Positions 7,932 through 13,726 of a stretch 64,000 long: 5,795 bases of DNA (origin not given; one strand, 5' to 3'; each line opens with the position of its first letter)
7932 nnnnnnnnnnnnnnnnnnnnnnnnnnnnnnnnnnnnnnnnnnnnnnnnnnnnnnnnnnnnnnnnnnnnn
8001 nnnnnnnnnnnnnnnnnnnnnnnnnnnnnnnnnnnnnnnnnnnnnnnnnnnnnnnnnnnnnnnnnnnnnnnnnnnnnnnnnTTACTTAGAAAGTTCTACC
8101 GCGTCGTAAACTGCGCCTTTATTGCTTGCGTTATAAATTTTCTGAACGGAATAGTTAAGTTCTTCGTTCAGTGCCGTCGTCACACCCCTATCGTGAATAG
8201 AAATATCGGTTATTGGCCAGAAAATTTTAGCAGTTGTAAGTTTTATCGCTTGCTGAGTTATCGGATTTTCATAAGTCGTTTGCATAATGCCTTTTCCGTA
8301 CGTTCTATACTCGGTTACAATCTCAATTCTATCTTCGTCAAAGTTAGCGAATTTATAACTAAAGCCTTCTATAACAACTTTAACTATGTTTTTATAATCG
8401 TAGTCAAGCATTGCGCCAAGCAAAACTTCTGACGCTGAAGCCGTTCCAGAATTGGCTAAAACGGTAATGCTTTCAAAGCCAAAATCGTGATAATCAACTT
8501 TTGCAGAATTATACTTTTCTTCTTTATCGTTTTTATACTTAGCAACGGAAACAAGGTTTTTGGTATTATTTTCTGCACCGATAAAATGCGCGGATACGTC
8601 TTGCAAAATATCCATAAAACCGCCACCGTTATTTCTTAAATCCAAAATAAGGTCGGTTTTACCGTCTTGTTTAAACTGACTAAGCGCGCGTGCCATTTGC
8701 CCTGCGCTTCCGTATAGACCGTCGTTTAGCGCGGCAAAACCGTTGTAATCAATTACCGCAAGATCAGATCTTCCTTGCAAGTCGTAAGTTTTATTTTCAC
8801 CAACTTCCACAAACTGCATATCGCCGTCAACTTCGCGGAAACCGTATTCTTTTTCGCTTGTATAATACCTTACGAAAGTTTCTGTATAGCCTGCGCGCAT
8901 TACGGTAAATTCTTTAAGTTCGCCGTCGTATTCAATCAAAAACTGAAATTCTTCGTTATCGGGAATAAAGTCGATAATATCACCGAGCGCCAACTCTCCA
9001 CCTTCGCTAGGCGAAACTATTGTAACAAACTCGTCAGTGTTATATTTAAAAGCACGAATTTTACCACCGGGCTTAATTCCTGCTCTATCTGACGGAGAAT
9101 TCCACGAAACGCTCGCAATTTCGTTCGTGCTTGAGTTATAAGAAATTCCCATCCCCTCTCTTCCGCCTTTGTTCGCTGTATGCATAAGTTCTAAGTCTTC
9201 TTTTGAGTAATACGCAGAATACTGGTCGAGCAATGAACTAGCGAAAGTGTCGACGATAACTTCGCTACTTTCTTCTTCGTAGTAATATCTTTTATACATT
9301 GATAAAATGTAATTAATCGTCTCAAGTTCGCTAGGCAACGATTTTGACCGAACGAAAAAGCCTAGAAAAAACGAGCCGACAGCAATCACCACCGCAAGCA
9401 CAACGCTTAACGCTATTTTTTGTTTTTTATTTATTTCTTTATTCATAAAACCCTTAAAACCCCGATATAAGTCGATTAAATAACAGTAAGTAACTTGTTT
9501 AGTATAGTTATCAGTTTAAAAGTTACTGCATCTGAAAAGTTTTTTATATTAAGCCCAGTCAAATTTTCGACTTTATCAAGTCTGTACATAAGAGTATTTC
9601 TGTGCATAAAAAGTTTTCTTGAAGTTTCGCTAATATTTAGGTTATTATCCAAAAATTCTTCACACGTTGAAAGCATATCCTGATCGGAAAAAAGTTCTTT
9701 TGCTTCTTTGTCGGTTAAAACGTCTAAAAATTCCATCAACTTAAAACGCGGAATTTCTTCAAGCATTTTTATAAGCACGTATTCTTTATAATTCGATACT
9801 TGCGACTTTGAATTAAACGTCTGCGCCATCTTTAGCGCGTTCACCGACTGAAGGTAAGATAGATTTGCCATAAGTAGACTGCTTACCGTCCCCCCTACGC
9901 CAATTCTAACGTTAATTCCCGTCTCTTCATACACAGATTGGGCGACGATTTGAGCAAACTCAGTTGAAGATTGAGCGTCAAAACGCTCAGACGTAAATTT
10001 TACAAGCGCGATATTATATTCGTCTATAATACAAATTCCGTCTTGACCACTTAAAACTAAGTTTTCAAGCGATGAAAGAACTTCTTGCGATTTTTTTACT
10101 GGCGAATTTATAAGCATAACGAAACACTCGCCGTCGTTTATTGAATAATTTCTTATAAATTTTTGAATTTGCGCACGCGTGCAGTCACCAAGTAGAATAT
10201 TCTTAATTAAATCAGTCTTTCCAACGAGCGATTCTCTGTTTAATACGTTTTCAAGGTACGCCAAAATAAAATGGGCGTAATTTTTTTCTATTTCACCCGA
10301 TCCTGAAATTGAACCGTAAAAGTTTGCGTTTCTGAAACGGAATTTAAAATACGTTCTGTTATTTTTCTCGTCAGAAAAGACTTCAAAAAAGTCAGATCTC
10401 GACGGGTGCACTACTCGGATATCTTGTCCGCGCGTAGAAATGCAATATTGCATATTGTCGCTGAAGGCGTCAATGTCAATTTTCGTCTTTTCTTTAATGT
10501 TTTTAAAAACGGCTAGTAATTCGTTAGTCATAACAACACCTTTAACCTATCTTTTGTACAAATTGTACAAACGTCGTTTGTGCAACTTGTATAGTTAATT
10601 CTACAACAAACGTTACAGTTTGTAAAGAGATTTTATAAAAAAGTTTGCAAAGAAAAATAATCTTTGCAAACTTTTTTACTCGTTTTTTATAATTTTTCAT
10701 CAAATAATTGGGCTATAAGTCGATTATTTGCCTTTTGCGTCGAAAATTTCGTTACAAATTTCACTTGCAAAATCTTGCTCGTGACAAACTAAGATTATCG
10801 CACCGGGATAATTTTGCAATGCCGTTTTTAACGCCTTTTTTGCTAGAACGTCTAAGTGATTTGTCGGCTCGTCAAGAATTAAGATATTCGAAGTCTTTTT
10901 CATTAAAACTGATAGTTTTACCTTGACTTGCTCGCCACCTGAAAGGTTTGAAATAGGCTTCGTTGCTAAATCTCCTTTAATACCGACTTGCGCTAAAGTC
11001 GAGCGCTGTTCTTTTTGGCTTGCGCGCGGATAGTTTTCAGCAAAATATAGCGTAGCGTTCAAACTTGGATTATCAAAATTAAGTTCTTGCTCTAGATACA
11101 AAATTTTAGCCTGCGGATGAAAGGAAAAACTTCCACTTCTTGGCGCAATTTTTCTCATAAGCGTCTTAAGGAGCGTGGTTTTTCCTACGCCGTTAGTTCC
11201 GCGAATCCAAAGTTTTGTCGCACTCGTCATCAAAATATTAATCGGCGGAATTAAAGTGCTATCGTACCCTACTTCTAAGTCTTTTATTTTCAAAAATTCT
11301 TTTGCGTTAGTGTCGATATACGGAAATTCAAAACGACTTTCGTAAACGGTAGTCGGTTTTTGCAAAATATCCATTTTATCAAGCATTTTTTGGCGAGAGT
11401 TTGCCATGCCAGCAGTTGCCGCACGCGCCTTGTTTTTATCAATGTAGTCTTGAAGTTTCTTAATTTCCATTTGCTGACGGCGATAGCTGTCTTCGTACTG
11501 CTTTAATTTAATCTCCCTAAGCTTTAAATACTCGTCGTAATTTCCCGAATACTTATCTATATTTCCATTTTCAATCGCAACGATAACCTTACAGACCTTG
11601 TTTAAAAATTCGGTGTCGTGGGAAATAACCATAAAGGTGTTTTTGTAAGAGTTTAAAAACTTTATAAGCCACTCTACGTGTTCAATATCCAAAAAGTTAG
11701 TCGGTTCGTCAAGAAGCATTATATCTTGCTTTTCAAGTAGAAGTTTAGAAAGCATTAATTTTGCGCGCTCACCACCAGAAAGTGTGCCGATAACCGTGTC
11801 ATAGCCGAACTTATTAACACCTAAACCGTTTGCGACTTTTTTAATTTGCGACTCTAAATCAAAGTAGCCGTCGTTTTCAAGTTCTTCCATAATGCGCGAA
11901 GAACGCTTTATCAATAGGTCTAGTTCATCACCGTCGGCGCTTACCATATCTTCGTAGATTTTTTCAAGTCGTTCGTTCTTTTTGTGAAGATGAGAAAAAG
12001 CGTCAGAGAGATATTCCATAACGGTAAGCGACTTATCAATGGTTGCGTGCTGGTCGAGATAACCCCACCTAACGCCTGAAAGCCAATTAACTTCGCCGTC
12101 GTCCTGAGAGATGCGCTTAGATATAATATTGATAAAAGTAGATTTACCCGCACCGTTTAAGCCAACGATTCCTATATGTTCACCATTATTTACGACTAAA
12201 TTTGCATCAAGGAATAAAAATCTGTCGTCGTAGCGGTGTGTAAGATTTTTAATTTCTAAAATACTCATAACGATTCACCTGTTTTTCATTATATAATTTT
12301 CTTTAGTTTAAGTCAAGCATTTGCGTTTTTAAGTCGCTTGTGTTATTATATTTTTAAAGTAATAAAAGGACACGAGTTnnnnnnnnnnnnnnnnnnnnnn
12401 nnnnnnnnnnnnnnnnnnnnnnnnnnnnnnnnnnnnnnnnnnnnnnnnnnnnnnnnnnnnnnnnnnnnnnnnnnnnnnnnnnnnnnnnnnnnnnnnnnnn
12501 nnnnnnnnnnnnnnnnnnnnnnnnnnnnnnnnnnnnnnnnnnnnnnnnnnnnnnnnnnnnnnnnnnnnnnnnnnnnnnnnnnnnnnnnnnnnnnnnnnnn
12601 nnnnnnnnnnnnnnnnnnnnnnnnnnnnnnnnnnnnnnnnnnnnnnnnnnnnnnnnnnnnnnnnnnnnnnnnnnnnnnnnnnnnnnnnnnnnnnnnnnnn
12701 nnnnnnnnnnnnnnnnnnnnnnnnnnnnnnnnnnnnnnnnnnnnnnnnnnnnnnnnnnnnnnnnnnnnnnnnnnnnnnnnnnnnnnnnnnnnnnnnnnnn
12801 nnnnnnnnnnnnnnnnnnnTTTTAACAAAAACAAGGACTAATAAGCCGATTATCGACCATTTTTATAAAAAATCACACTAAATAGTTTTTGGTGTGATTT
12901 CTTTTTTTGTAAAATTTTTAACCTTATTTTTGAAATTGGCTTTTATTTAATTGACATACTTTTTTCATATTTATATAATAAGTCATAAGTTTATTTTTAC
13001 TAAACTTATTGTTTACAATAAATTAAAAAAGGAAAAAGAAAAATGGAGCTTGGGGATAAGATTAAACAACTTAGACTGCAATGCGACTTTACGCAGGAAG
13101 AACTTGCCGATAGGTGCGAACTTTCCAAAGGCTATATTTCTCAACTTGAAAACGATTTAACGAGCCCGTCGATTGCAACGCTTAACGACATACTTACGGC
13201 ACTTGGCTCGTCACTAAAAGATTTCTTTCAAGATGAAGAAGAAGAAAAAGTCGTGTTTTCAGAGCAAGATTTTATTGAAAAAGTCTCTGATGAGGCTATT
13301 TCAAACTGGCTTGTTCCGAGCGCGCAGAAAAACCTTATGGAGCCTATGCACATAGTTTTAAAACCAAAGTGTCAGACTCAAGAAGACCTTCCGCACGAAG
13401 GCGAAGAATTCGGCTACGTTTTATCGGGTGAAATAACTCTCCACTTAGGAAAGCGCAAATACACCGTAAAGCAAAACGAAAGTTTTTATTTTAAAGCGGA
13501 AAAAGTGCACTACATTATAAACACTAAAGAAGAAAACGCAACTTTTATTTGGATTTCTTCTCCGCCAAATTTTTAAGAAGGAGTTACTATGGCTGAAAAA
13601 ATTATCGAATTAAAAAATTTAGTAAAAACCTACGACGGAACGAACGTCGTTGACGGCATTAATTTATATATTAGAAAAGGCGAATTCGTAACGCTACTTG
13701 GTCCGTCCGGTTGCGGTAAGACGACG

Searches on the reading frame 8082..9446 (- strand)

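Call 45: search_protein_families(library=pfam, proteins=[window:8082-9446:-])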
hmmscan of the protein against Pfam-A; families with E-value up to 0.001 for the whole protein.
window:8082-9446:- (454 aa): 1 family
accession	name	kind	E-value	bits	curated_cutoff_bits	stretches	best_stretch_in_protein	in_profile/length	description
PF03572.23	Peptidase_S41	-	4.2e-21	75.7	24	1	229-354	2-116/165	Peptidase family S41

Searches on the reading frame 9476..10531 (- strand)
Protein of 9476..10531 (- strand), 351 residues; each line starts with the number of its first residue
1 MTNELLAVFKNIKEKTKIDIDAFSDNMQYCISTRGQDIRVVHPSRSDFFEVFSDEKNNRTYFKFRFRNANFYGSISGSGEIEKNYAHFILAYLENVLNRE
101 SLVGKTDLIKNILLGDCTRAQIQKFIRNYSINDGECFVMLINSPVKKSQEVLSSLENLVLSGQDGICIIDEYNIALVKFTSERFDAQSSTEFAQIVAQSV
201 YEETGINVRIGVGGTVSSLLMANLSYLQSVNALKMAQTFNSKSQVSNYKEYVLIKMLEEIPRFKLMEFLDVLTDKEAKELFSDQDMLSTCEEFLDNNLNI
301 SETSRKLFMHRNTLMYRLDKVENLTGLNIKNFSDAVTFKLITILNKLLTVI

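Call 45: search_protein_families(library=pfam, proteins=[window:9476-10531:-])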
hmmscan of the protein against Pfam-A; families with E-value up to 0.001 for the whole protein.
window:9476-10531:- (351 aa): 2 families
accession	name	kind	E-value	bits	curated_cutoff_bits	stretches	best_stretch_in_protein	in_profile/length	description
PF13556.12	HTH_30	-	3.1e-17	62.6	27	1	287-340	2-55/59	PucR C-terminal helix-turn-helix domain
PF17853.6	GGDEF_2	-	4.4e-05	24.1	24.5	1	134-235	21-116/116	GGDEF-like domain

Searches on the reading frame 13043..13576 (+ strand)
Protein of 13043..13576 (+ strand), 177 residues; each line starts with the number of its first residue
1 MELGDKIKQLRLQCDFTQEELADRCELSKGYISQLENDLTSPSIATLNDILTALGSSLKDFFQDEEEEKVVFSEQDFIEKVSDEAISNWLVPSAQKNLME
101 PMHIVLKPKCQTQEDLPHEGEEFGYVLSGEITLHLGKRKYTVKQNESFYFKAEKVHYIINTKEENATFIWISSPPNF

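Call 46: search_protein_families(library=pfam, proteins=[window:13043-13576:+])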
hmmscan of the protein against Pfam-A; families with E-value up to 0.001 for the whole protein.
window:13043-13576:+ (177 aa): 7 families
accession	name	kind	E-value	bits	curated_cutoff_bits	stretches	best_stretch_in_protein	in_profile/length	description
PF07883.17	Cupin_2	-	1.5e-17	63.5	27.2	1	103-171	2-69/70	Cupin domain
PF01381.28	HTH_3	-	2.3e-14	53.6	23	1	7-60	1-54/55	Helix-turn-helix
PF13560.12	HTH_31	-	1.4e-10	41.8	27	1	2-56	1-56/64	Helix-turn-helix domain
PF12844.13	HTH_19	-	4.7e-09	36.5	30.2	1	4-66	1-63/64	Helix-turn-helix domain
PF02311.25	AraC_binding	-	5.6e-06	26.6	21.1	1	118-175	21-78/135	AraC-like ligand binding domain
PF13443.12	HTH_26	-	3.8e-05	24.3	22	1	6-65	1-61/63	Cro/C1-type HTH DNA-binding domain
PF13744.12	HTH_37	-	0.00093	19.4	27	0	2-58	18-75/80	Helix-turn-helix domain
